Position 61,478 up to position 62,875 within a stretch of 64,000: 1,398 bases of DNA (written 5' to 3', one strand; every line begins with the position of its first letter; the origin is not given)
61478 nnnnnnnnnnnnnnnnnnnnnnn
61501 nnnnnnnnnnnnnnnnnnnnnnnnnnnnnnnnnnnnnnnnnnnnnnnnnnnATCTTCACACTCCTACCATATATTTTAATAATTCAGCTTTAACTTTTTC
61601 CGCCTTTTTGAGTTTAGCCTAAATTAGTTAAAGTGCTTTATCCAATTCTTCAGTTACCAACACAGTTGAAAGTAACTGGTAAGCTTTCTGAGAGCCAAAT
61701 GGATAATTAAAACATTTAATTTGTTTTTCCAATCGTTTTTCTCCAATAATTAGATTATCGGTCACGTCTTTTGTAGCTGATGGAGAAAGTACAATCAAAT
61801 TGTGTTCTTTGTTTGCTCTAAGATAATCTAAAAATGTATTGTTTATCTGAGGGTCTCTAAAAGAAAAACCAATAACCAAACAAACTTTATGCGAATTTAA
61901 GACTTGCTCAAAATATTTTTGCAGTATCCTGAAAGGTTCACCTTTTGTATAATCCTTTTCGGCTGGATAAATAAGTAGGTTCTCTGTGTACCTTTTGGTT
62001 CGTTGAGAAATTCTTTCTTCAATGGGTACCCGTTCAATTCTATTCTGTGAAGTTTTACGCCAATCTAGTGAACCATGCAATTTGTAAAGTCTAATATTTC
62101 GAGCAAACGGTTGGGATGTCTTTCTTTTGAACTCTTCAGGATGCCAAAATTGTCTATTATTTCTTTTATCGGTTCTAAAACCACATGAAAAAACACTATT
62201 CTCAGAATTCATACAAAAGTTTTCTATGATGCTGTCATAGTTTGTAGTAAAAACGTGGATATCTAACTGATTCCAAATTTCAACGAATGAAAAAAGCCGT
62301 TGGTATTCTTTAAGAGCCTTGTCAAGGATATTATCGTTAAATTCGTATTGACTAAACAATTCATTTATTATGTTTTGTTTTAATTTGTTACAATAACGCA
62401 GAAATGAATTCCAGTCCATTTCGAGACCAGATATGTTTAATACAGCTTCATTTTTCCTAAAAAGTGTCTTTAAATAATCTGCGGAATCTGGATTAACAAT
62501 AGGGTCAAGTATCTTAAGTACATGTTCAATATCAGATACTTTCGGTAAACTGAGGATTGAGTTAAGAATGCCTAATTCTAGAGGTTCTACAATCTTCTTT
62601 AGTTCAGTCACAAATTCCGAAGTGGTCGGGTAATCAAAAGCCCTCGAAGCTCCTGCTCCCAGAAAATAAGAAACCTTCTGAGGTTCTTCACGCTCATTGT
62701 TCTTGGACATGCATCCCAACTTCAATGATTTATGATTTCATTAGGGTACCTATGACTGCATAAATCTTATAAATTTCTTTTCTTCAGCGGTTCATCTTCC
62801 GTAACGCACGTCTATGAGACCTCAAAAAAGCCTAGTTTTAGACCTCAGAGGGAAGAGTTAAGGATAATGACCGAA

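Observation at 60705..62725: SIR2_2-type protein with two small membrane proteins: candidate undescribed archaeal defence / abortive-infection module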

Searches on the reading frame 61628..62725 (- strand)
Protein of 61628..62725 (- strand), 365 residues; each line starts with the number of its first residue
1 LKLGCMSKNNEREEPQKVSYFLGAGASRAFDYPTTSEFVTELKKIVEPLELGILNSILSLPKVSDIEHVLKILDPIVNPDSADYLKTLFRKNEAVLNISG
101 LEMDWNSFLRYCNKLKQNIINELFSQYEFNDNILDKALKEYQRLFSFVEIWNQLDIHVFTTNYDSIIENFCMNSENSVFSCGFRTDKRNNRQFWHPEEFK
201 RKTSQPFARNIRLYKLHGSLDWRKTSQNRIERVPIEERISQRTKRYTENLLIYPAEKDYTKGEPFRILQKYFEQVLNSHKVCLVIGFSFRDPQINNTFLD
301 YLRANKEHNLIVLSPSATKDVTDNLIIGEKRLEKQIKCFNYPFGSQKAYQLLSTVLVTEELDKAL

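Call 3: search_protein_families(library=pfam, proteins=[window:61628-62725:-], max_evalue=0.1)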
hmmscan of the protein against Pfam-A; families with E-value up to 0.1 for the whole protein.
window:61628-62725:- (365 aa): 1 family
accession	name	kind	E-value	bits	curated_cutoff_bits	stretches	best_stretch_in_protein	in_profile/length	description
PF13289.12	SIR2_2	-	1.5e-14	54.7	24.5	1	157-317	2-124/141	SIR2-like domain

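Call 4: search_protein_families(library=padloc, proteins=[window:61628-62725:-], max_evalue=0.1)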
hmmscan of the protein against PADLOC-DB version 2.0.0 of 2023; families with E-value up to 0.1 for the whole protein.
window:61628-62725:- (365 aa): 31 families (the best 25 are shown)
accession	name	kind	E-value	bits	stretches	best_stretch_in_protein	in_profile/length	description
PDLC02414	Aga_SIR2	-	2.3e-29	100.7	1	64-348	38-288/313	-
PDLC04093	SIR2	-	9e-29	98.6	1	15-321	22-311/395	-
PDLC04087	SIR2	-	7.5e-28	95.4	1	129-327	106-298/343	-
PDLC02408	Aga_SIR2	-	5.9e-26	89.4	1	63-354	66-325/343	Class II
PDLC04084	SIR2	-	5.7e-24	83.1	1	16-325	41-353/414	-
PDLC04096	SIR2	-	2.4e-22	77.6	1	141-328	8-187/230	-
PDLC04088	SIR2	-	7.3e-21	72.7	1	155-313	173-325/390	-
PDLC04075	SIR2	-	1.4e-19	68.2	1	93-316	126-349/414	-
PDLC04094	SIR2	-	6.5e-19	66.4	1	111-312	107-293/399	-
PDLC04083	SIR2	-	6.9e-16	56.1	1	137-319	115-307/371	-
PDLC04078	SIR2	-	2.5e-15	54.7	1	202-326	5-126/171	-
PDLC04081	SIR2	-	8.5e-15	52.8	1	153-316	135-299/345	-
PDLC04082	SIR2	-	1.5e-14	51.7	1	135-317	104-292/345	-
PDLC04079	SIR2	-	1.6e-13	48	1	108-317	142-358/430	-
PDLC04074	SIR2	-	3.2e-12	44.3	1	103-326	90-308/357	-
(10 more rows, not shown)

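Call 8: find_homologous_proteins(query=window:61628-62725:-)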
Query window:61628-62725:- (365 aa): 432 proteins with E <= 0.001 among 2655 candidates; the best 120 are listed.
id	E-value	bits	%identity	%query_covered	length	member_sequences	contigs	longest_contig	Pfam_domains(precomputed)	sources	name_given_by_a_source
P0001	2.1e-239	812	100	99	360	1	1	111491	PF13289.13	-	-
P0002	3.1e-120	420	57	93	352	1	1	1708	PF13289.13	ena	-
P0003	3.1e-118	413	56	93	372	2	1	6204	PF13289.13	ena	-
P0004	1.7e-115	404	53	96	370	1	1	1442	PF13289.13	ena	-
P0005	9.8e-111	388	50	96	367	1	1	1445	PF13289.13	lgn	-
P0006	1.6e-106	375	52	94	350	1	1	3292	PF13289.13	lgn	-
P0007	2.1e-105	371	52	94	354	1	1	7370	PF13289.13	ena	-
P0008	3.4e-104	367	51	93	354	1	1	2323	PF13289.13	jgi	-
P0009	6.5e-104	366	59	77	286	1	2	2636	PF13289.13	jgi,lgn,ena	-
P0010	5.5e-101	356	48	92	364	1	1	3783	PF13289.13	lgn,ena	-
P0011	6.4e-101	356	48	93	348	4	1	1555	PF13289.13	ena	-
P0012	1.3e-98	348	47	93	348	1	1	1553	PF13289.13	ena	-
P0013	6.7e-97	343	48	91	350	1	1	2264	PF13289.13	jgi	-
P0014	9.0e-97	342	48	96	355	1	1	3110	PF13289.13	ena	-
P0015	1.1e-95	339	47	93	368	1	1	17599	PF13289.13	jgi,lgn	-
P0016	1.5e-94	335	48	93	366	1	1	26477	PF13289.13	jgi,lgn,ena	-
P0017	6.2e-92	327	46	93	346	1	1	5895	PF13289.13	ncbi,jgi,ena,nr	ncbi:hypothetical protein DRO91_03855 [Candidatus Heimdallarchaeota archaeon]|nr:MAG: hypothetical p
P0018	3.1e-90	321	47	87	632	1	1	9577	PF13289.13,PF18884.6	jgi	-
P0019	5.6e-78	281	59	55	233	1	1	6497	PF13289.13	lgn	-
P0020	1.0e-76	276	41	97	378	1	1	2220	PF13289.13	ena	-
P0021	1.8e-73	266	41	93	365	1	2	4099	PF13289.13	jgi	-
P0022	1.1e-71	260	46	72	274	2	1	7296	PF13289.13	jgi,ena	-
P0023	8.6e-71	257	40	94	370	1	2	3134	PF13289.13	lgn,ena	-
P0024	1.4e-70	256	48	70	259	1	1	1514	PF13289.13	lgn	-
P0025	2.5e-70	255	40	95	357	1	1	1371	PF13289.13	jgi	jgi:hypothetical protein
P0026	9.2e-69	250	53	57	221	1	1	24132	PF13289.13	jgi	jgi:hypothetical protein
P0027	1.4e-67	246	40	93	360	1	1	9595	PF13289.13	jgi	-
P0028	6.2e-67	244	41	85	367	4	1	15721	PF13289.13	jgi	jgi:hypothetical protein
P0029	5.6e-66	241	38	92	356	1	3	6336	PF13289.13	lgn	-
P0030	3.6e-65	239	41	85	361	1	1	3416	PF13289.13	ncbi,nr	ncbi:SIR2 family protein [Candidatus Bathyarchaeota archaeon]|nr:SIR2 family protein [Candidatus Bat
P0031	5.4e-65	238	46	69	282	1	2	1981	PF13289.13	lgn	-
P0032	8.1e-65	237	39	92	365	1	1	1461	PF13289.13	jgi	jgi:hypothetical protein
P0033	1.4e-64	237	38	93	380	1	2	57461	PF13289.13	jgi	jgi:hypothetical protein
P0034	2.1e-64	236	41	90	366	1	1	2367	PF13289.13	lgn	-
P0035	2.9e-64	236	52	56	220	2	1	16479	PF13289.13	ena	-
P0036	1.7e-62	230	38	90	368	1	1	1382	PF13289.13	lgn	-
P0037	3.6e-62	229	38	94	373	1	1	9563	PF13289.13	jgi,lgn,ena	-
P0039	3.4e-61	225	37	90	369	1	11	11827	PF13289.13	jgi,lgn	-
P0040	1.2e-60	224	36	94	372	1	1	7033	PF13289.13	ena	-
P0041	1.7e-60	223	37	92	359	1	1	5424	PF13289.13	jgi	jgi:hypothetical protein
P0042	7.2e-60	221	36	93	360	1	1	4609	PF13289.13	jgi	jgi:hypothetical protein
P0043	1.2e-59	220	39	92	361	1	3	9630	PF13289.13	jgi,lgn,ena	-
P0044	8.0e-59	218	38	93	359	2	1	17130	PF13289.13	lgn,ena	-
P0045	1.3e-58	217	35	93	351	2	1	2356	PF13289.13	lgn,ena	-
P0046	1.2e-57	214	37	94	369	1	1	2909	PF13289.13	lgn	-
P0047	2.3e-57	213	36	92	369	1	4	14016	PF13289.13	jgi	jgi:hypothetical protein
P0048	4.0e-57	212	37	91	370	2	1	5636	PF13289.13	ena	-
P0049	2.0e-56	210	39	85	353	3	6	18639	PF13289.13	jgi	-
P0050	5.2e-55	205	36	85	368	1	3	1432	PF13289.13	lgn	-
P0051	9.3e-55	204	37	85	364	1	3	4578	PF13289.13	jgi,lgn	jgi:hypothetical protein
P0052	2.9e-54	203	37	85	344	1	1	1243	PF13289.13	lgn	-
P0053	1.7e-53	200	36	93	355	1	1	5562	PF13289.13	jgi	jgi:hypothetical protein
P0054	3.6e-53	199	38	79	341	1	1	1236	PF13289.13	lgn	-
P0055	7.5e-53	198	36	93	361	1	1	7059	PF13289.13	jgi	jgi:hypothetical protein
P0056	1.4e-52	197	36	96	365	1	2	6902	PF13289.13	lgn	-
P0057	3.3e-52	196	38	82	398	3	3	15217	PF13289.13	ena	-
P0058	4.6e-52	195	38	81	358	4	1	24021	PF13289.13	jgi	jgi:hypothetical protein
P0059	7.6e-52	195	43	67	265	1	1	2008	PF13289.13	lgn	-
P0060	9.4e-52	194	39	86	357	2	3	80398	PF13289.13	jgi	jgi:hypothetical protein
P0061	1.7e-51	194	37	83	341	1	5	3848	PF13289.13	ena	-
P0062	1.9e-51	193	38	81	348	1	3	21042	PF13289.13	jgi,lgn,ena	jgi:hypothetical protein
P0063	1.2e-50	191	35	86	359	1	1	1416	PF13289.13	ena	-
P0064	1.6e-50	190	38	92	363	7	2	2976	PF13289.13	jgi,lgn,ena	-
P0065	6.4e-50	188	37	93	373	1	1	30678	PF13289.13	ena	-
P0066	4.7e-49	185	36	83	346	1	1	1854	PF13289.13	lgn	-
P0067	5.2e-49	185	33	90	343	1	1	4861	PF13289.13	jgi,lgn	jgi:NAD-dependent SIR2 family protein deacetylase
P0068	1.0e-47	181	36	83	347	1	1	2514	PF13289.13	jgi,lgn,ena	-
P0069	1.6e-47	180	39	86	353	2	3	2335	PF13289.13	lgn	-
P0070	3.4e-47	179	36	88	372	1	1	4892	PF13289.13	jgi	jgi:hypothetical protein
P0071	5.2e-47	179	38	85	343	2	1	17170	PF13289.13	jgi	jgi:hypothetical protein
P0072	5.9e-47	179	38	85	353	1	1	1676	PF13289.13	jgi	jgi:hypothetical protein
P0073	9.6e-47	178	35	90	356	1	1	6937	PF13289.13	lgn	-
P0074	2.0e-46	177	37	84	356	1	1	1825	PF13289.13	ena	-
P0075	2.4e-46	177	36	83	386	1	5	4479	PF13289.13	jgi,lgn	jgi:hypothetical protein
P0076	1.7e-45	174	38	79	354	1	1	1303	PF13289.13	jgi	-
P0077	2.2e-45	173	35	93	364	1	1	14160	PF13289.13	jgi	jgi:hypothetical protein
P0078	4.1e-45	173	35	85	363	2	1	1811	PF13289.13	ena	-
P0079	6.5e-45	172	38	88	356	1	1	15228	PF13289.13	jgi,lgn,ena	-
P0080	1.2e-44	171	37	84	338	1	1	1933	PF13289.13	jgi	jgi:hypothetical protein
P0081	1.1e-43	168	35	82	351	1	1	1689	PF13289.13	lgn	-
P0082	1.5e-43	167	36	85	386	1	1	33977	PF13289.13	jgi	jgi:hypothetical protein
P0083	2.1e-43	167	35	86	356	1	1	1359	PF13289.13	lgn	-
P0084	9.8e-43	165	35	84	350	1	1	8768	PF13289.13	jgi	jgi:hypothetical protein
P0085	2.2e-42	164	33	88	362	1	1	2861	PF13289.13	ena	-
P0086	2.4e-42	163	35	88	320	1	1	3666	PF13289.13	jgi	jgi:hypothetical protein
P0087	9.6e-42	161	40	61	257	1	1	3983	PF13289.13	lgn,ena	-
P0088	1.2e-41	161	33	83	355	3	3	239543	PF13289.13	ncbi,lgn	-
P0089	2.8e-41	160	35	75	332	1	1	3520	PF13289.13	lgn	-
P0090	3.1e-41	160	35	83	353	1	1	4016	PF13289.13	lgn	-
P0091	3.4e-41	160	35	81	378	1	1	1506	PF13289.13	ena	-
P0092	5.9e-41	159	36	85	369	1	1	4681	PF13289.13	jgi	jgi:hypothetical protein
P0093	6.4e-41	159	34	91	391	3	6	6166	PF13289.13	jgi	jgi:hypothetical protein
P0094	7.5e-41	159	34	88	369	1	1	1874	PF13289.13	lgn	-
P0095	1.6e-40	157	33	88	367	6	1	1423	PF13289.13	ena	-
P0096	1.7e-40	157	33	85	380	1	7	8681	PF13289.13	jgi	jgi:NAD-dependent SIR2 family protein deacetylase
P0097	1.9e-40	157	35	85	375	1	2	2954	PF13289.13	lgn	-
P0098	1.9e-40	157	36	84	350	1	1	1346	PF13289.13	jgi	jgi:hypothetical protein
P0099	2.2e-40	157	43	55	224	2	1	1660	PF13289.13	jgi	-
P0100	5.2e-40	156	34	83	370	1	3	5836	PF13289.13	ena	-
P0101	7.2e-40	155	35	85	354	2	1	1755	PF13289.13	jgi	jgi:hypothetical protein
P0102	7.6e-40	155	36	86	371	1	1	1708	PF13289.13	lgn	-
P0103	8.5e-40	155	33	88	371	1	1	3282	PF13289.13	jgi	jgi:hypothetical protein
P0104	1.8e-39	154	34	88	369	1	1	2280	PF13289.13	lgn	-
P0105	3.9e-39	153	36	86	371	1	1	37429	PF13289.13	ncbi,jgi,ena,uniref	ncbi:SIR2 family protein [Nitrososphaera sp.]|uniref:SIR2 family protein n=1 Tax=Nitrososphaera sp. 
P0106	4.9e-39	153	36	80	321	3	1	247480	PF13289.13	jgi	-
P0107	7.7e-39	152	33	92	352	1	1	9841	PF13289.13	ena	-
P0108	8.6e-39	152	35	85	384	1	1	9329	PF13289.13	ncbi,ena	-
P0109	9.1e-39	152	34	85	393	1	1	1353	PF13289.13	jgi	jgi:hypothetical protein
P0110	1.1e-38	151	33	92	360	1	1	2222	PF13289.13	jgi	-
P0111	1.2e-38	151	34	79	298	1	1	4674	PF13289.13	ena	-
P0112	1.3e-38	151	34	85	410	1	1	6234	PF13289.13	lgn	-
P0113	1.5e-38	151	33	85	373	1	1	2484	PF13289.13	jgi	-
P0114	1.6e-38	151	34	73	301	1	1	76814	PF13289.13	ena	-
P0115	2.2e-38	150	34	86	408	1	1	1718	PF13289.13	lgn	-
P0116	2.6e-38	150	36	84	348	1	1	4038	PF13289.13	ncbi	ncbi:SIR2 family protein [Thermoproteota archaeon]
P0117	2.9e-38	150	33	94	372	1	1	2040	PF13289.13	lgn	-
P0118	4.8e-38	149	33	88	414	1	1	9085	PF13289.13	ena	-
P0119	5.8e-38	149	34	85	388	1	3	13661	PF13289.13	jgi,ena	jgi:hypothetical protein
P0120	5.9e-38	149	35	81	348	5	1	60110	PF13289.13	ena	-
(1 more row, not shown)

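Call 9: search_protein_families(library=ncbifam, proteins=[window:61628-62725:-], max_evalue=0.1)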
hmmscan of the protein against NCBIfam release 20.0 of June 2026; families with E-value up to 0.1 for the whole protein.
window:61628-62725:- (365 aa): 1 family
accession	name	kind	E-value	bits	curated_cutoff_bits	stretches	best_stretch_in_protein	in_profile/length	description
NF042942.1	SIR2_antiphage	equivalog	2.2e-10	40.1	500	1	131-322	137-337/392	SIR2 family anti-phage-associated protein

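Call 10: search_protein_families(library=phrogs, proteins=[window:61628-62725:-], max_evalue=0.1)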
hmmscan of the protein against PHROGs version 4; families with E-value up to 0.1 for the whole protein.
window:61628-62725:- (365 aa): 3 families
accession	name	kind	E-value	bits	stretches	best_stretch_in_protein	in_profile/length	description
phrog_9581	-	unknown function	1.9e-10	41.5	1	153-313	159-333/415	-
phrog_16440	-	unknown function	0.049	14.6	0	103-155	10-60/69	-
phrog_26520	-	tail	0.054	13.9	1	82-173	11-100/215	lower collar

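Call 12: find_related_loci(query=A1, collection=genome_contigs, flank=6000)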
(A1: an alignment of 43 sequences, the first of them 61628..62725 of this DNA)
Query A1 (365 aa) in genome_contigs; peptide patterns used: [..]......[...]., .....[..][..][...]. (x = any residue, [..] = any of these).
599 stretches matched a pattern (row limit reached: there are more); 341 encode a relative of the query (tblastn E <= 1e-3); the best 80 are kept; 80 distinct loci.
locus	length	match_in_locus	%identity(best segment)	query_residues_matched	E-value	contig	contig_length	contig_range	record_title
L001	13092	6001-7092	35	18-364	2e-60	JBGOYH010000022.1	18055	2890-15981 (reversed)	MAG: Candidatus Bathyarchaeia archaeon isolate OBJ_0618_130150_48 k141_844084_length_18055_cov_46.7267, whole genome sho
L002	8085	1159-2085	35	16-321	5e-52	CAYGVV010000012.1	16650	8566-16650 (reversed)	MAG TPA_asm: uncultured Candidatus Bathyarchaeia archaeon isolate ERP119294_co3_43 genome assembly, contig: NODE_2180_le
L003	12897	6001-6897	36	21-318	1e-44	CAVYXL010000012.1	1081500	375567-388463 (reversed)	MAG: Candidatus Bathyarchaeota archaeon isolate MFD01476.bin.2.165 genome assembly, contig: contig_59091, whole genome s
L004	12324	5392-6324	36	17-330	2e-43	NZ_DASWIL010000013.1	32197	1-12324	MAG: Nitrososphaera sp. isolate SMAG_U2868 k141_1174779, whole genome shotgun sequence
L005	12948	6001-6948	33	14-326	2e-42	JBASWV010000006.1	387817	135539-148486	MAG: Candidatus Nitrosotenuis sp. isolate MFD03231_ilm_asm_bin23 k127_38639, whole genome shotgun sequence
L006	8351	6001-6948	35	17-326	1e-41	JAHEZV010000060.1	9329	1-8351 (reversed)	MAG: Nitrososphaera sp. isolate nzgw16 NODE_9659_length_9330_cov_4.033554, whole genome shotgun sequence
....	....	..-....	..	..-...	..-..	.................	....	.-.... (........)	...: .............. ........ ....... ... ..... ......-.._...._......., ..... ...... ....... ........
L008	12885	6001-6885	31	18-323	3e-41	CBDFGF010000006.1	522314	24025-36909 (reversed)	MAG: Nitrosopumilus sp. isolate a36a2841-119c-4c6a-b68b-3669e44482b6 genome assembly, contig: contig_6, whole genome sho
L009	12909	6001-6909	35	18-325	1e-38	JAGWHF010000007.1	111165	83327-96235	MAG: Thaumarchaeota archaeon isolate REEA70 REEA70_7_length_111165_cov_10.690102, whole genome shotgun sequence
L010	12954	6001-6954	31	17-326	5e-36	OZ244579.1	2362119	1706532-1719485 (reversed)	MAG: Nitrosopumilus sp. isolate f90b6149-cfe9-4c36-88f2-1e2dace1f208 genome assembly, chromosome: 1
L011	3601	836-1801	30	18-326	1e-33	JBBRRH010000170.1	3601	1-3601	MAG: Nitrososphaera sp. isolate La5-A1 La5_metabat2.051_K_912420_L_3601_cov_15.8792, whole genome shotgun sequence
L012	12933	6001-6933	29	15-319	1e-31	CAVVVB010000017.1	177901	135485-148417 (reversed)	MAG: uncultured Chloroflexia bacterium isolate MFD03726.bin.2.26 genome assembly, contig: contig_43540, whole genome sho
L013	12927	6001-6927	29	17-326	2e-31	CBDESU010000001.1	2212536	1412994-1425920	MAG: Cenarchaeum sp. isolate fbdc7000-120a-4ba8-b0f3-afdbe8a22013 genome assembly, contig: contig_1, whole genome shotgu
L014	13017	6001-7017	31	17-354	5e-31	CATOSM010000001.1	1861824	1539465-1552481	MAG: uncultured Candidatus Nitrosopumilus sp. isolate 29923d23-9274-4d90-ac20-21b5014b58ae genome assembly, contig: cont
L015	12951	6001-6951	30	21-339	7e-31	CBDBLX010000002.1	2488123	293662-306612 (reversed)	MAG: Nitrosopumilus sp. isolate d80432ba-c2df-4ac8-b91e-8c13a379b252 genome assembly, contig: contig_2, whole genome sho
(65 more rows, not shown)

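Call 13: find_related_loci(query=A1, collection=metagenome_contigs, flank=6000)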
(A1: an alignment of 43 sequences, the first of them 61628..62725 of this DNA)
Query A1 (365 aa) in metagenome_contigs; peptide patterns used: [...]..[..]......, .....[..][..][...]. (x = any residue, [..] = any of these).
600 stretches matched a pattern (row limit reached: there are more); 300 encode a relative of the query (tblastn E <= 1e-3); the best 80 are kept; 80 distinct loci.
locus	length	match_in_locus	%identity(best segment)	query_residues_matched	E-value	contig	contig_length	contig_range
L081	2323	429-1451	51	17-356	6e-114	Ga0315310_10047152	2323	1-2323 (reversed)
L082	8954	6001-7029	48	17-357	3e-106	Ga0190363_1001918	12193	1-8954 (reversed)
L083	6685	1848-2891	48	17-357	2e-99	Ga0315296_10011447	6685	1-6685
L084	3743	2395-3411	40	18-356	1e-76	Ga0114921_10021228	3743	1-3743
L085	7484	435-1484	39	16-349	2e-67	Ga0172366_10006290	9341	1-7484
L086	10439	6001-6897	38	21-321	4e-58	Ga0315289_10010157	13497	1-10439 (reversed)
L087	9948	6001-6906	38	18-317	4e-56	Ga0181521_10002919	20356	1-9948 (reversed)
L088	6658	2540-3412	38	20-315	3e-54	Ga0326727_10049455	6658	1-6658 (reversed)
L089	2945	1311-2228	34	18-326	3e-46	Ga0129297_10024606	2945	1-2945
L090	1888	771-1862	29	1-365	2e-46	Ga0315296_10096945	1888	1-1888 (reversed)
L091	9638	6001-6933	34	15-325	2e-44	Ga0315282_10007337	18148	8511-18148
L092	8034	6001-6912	33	21-326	2e-42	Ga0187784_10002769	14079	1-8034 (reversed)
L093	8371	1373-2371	31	14-333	3e-41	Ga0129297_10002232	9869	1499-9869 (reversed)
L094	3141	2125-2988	36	18-314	7e-41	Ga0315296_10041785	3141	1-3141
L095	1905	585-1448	36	18-314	8e-41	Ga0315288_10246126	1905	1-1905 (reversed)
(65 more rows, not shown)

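Call 14: find_related_loci(query=A1, collection=viral_contigs, flank=6000)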
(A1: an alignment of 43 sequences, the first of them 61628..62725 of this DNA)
Query A1 (365 aa) in viral_contigs; peptide patterns used: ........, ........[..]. (x = any residue, [..] = any of these).
93 stretches matched a pattern; 3 encode a relative of the query (tblastn E <= 1e-3); 3 distinct loci.
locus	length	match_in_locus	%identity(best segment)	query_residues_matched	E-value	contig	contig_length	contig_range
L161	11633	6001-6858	29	16-326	6e-25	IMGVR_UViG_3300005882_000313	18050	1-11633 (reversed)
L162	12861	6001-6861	22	21-299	3e-10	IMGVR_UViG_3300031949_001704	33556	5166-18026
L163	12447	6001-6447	30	134-295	7e-8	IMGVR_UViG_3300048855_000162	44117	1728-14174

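Call 18: find_encoding_contigs(protein=P0001, flank=10000, max_places=3)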
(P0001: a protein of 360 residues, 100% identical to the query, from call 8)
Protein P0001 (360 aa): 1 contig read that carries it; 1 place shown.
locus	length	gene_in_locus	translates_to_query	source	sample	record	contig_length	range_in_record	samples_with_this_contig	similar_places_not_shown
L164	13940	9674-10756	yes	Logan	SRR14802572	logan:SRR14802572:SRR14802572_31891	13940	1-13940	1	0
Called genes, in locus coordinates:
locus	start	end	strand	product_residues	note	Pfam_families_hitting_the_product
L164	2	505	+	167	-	?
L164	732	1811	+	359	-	PF00266:Aminotran_5, PF02347:GDC-P (faint)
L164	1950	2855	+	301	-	PF00389:2-Hacid_dh, PF02826:2-Hacid_dh_C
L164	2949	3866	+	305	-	PF01008:IF-2B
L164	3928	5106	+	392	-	PF02899:Phage_int_SAM_1 (faint), PF00589:Phage_integrase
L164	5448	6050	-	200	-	-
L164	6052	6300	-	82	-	-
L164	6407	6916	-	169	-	-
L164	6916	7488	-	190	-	-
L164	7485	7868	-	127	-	-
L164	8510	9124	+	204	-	-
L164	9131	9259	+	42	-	-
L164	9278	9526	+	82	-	-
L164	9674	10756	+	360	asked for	PF13289:SIR2_2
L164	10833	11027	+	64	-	-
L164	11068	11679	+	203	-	-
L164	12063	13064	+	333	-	-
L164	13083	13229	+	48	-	-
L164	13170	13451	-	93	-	-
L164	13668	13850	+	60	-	-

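Call 19: find_encoding_contigs(protein=P0003, flank=6000, max_places=2)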
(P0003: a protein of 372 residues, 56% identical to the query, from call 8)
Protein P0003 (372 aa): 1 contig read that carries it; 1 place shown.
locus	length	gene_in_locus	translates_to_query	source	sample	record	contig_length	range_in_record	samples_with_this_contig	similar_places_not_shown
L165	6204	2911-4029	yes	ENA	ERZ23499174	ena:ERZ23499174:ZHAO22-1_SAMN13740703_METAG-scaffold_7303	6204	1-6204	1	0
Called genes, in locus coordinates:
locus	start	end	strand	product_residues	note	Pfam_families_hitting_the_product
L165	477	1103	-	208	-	PF06197:DUF998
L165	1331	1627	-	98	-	-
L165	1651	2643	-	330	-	-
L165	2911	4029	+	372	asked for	PF13289:SIR2_2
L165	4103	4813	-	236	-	PF00589:Phage_integrase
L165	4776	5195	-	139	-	-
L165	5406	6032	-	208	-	-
